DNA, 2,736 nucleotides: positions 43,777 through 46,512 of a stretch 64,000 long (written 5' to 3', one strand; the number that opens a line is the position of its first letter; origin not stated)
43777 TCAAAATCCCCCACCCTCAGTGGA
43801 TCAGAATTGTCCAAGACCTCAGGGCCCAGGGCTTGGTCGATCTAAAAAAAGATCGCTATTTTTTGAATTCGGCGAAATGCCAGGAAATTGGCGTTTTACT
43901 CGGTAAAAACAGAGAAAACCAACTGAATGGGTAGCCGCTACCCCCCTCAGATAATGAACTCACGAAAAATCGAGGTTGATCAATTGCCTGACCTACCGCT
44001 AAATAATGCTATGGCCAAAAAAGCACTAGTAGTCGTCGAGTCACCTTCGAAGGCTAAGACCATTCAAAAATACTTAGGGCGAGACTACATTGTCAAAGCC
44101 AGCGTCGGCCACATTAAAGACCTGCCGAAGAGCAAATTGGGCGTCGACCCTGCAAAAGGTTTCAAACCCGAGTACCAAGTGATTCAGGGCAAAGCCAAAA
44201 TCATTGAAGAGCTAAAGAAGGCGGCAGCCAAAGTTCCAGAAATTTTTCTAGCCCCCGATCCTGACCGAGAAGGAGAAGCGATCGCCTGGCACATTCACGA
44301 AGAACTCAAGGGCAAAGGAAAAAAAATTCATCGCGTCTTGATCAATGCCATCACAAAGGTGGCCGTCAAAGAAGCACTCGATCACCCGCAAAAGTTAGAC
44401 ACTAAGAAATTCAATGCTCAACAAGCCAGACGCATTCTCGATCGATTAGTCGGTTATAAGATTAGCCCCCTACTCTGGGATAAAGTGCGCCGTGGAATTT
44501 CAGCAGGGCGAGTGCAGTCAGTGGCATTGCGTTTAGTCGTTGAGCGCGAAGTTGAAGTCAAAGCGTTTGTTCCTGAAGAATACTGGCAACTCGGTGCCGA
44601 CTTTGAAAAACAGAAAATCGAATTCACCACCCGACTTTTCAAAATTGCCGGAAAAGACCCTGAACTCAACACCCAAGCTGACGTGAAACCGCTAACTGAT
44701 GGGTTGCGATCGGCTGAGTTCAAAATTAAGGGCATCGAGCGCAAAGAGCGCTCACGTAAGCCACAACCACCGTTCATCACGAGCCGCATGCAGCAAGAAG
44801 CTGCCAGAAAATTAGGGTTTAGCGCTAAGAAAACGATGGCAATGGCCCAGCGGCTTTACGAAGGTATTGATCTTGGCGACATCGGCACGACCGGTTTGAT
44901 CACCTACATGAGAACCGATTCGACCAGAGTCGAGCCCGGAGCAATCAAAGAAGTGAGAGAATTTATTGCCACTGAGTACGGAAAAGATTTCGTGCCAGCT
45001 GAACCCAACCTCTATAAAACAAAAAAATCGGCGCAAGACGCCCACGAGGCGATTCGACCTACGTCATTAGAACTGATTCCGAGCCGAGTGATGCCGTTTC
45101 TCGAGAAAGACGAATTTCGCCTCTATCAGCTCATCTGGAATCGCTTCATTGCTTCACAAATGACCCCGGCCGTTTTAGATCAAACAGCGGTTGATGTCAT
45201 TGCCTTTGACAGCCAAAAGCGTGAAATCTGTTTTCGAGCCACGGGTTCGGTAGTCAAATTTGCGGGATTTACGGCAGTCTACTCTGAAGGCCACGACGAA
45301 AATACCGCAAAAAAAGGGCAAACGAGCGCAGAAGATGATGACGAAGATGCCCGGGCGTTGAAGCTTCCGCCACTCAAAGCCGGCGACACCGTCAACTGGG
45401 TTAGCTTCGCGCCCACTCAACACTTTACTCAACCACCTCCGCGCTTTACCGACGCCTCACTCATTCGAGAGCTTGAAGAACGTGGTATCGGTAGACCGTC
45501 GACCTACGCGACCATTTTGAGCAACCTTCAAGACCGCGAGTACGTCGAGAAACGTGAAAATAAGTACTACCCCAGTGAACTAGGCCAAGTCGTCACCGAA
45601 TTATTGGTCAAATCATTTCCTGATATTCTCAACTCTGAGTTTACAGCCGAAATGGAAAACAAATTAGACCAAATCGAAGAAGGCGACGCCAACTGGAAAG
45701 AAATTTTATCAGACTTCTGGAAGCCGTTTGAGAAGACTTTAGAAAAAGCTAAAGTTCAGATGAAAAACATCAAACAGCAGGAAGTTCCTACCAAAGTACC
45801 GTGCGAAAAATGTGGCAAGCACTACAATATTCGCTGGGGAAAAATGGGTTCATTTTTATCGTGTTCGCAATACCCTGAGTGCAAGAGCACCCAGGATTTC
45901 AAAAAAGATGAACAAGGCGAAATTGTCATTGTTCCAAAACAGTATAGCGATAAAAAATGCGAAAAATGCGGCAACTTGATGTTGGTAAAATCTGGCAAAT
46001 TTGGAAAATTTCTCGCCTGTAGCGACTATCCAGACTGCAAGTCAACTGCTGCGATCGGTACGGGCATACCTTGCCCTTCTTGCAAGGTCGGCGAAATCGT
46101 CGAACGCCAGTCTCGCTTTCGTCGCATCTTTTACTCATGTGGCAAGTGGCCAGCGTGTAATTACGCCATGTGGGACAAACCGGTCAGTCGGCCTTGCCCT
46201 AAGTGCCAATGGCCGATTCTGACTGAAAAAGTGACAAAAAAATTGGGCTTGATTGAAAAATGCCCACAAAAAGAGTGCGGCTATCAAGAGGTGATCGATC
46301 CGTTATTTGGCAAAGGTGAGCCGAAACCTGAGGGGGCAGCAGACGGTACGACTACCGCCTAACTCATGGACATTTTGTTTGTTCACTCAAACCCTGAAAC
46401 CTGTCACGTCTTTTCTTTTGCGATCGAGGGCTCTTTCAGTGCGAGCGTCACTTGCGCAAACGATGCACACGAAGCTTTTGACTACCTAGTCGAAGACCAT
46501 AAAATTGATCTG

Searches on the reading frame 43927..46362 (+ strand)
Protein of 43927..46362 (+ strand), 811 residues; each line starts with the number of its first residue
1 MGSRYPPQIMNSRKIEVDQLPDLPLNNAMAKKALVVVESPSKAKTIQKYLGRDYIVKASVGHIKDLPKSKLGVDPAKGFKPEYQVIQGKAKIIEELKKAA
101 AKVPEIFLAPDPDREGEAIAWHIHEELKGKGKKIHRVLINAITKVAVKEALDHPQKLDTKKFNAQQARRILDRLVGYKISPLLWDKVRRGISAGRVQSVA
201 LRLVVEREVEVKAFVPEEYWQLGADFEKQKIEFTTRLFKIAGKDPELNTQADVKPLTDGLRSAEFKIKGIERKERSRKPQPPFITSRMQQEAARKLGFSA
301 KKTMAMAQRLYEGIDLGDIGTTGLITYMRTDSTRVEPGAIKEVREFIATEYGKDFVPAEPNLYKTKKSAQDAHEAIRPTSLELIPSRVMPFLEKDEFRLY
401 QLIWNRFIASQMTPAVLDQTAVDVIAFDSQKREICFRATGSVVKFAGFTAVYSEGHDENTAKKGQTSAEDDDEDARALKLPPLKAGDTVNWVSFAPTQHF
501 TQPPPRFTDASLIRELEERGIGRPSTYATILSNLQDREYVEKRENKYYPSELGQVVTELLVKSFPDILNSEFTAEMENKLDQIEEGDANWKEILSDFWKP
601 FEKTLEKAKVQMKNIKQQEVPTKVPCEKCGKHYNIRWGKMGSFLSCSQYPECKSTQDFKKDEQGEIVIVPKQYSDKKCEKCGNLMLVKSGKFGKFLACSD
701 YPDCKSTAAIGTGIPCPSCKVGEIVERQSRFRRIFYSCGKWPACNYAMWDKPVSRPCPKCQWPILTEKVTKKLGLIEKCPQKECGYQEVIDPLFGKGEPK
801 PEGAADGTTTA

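Call 57: find_homologous_proteins(query=window:43927-46362:+, max_evalue=1e-100)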
Query window:43927-46362:+ (811 aa): 7999 proteins with E <= 1e-100 among 8000 candidates; the best 120 are listed.
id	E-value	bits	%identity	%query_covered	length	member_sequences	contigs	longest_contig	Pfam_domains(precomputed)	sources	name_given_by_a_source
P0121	0.0e+0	1864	100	100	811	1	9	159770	PF01396.25,PF01131.26,PF01751.29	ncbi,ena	-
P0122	0.0e+0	1303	71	96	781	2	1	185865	PF01396.25,PF01131.26,PF01751.29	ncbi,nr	ncbi:MAG: type I DNA topoisomerase [Bdellovibrionales bacterium]|nr:type I DNA topoisomerase [Bdello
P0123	0.0e+0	1285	71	97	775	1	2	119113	PF01396.25,PF01131.26,PF01751.29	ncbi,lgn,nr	ncbi:MAG: type I DNA topoisomerase [Oligoflexia bacterium]|nr:type I DNA topoisomerase [Oligoflexia 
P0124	0.0e+0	1280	70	96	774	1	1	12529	PF01396.25,PF01131.26,PF01751.29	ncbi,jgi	jgi:DNA topoisomerase-1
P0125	0.0e+0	1280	71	95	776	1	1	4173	PF01396.25,PF01131.26,PF01751.29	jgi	jgi:DNA topoisomerase-1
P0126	0.0e+0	1280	72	96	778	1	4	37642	PF01396.25,PF01131.26,PF01751.29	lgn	-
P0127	0.0e+0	1279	71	95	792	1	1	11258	PF01396.25,PF01131.26,PF01751.29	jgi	jgi:DNA topoisomerase-1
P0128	0.0e+0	1278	69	97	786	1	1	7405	PF01396.25,PF01131.26,PF01751.29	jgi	jgi:DNA topoisomerase-1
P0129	0.0e+0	1276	69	96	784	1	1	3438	PF01396.25,PF01131.26,PF01751.29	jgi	jgi:DNA topoisomerase-1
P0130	0.0e+0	1276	72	94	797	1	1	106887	PF01396.25,PF01131.26,PF01751.29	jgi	-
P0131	0.0e+0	1275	71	95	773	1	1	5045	PF01396.25,PF01131.26,PF01751.29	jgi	jgi:DNA topoisomerase-1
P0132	0.0e+0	1274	71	95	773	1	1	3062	PF01396.25,PF01131.26,PF01751.29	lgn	-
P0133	0.0e+0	1272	71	95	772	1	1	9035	PF01396.25,PF01131.26,PF01751.29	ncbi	-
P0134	0.0e+0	1270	70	97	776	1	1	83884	PF01396.25,PF01131.26,PF01751.29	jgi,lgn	-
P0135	0.0e+0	1269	70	96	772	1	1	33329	PF01396.25,PF01131.26,PF01751.29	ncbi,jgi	jgi:DNA topoisomerase-1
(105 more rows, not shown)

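Call 58: find_encoding_contigs(protein=P0122, flank=10000, max_places=2)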
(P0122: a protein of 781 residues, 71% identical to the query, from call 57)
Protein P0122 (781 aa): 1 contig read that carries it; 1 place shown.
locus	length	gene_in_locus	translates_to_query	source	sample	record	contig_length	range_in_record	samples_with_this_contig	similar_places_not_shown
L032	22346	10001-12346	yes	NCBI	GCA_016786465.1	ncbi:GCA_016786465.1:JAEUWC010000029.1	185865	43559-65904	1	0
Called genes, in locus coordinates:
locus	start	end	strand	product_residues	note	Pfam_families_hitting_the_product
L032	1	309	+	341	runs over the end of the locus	-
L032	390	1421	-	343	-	-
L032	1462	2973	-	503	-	PF01523:PmbA_TldD_1st, PF19290:PmbA_TldD_2nd, PF19289:PmbA_TldD_3rd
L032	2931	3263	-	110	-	PF16256:DUF4911 (weak)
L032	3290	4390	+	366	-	PF13174:TPR_6 (faint), PF13432:TPR_16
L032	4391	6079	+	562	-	-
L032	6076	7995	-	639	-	PF13091:PLDc_2 (faint)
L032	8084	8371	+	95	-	PF00403:HMA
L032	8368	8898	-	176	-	-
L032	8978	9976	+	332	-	PF02481:DNA_processg_A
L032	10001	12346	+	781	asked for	PF01751:Toprim, PF01131:Topoisom_bac, PF01396:Zn_ribbon_Top1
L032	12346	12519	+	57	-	PF02416:TatA_B_E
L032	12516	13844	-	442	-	PF07804:HipA_C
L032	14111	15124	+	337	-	-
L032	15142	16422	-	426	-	PF00012:HSP70, PF06723:MreB_Mbl (faint), PF00012:HSP70 (weak)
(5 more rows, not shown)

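Call 59: find_encoding_contigs(protein=P0123, flank=10000, max_places=2)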
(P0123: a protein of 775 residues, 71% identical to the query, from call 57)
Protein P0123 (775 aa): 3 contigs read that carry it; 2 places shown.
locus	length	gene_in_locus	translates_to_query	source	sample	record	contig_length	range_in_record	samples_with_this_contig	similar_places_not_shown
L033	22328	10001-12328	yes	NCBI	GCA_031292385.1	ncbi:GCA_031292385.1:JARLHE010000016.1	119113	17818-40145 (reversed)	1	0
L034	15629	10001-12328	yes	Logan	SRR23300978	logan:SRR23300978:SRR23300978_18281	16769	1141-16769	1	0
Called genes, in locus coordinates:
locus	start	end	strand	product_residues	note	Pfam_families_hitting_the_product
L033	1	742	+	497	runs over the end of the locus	PF00263:Secretin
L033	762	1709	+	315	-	PF00437:T2SSE, PF13191:AAA_16 (faint)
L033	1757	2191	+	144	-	-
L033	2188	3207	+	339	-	PF14249:Tocopherol_cycl (weak)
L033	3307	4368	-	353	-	-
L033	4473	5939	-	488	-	PF01523:PmbA_TldD_1st, PF19290:PmbA_TldD_2nd, PF19289:PmbA_TldD_3rd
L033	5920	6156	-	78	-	PF16256:DUF4911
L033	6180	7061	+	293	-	PF13525:YfiO (faint), PF07719:TPR_2 (faint), PF13174:TPR_6 (faint), PF13428:TPR_14 (faint), PF13432:TPR_16 (weak), PF13424:TPR_12 (weak)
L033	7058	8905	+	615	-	-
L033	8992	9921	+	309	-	PF02481:DNA_processg_A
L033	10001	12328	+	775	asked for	PF01751:Toprim, PF01131:Topoisom_bac, PF01396:Zn_ribbon_Top1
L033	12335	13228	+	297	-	PF13489:Methyltransf_23, PF13847:Methyltransf_31, PF08241:Methyltransf_11, PF08242:Methyltransf_12, PF13649:Methyltransf_25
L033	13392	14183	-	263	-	-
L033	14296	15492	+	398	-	PF03137:OATP (faint), PF06779:MFS_4, PF07690:MFS_1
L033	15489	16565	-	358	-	PF01820:Dala_Dala_lig_N, PF02222:ATP-grasp, PF02786:CPSase_L_D2, PF07478:Dala_Dala_lig_C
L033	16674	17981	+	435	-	PF02812:ELFV_dehydrog_N, PF00208:ELFV_dehydrog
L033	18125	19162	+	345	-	PF00756:Esterase (weak), PF10503:Esterase_PHB, PF03959:FSH1 (faint), PF00326:Peptidase_S9 (weak)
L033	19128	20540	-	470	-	PF00072:Response_reg, PF01078:Mg_chelatase (faint), PF00158:Sigma54_activat, PF14532:Sigma54_activ_2, PF07728:AAA_5 (faint), PF25601:AAA_lid_14, PF02954:HTH_8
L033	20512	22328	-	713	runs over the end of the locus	PF00512:HisKA, PF02518:HATPase_c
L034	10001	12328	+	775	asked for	PF01751:Toprim, PF01131:Topoisom_bac, PF01396:Zn_ribbon_Top1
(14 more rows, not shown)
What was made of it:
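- The spacer lies exactly where a gene was lost (calls 58, 59).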

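Call 61: search_protein_families(library=pfam, proteins=[L033:3307-4368:-, L033:5920-6156:-], max_evalue=0.01)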
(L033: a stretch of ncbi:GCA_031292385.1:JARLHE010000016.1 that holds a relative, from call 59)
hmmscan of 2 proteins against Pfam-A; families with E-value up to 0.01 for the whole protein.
L033:3307-4368:- (353 aa): 0 families

L033:5920-6156:- (78 aa): 1 family
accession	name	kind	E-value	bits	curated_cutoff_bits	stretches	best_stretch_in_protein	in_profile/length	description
PF16256.10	DUF4911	-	1.2e-09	38.6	29.3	1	12-72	1-57/57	Domain of unknown function (DUF4911)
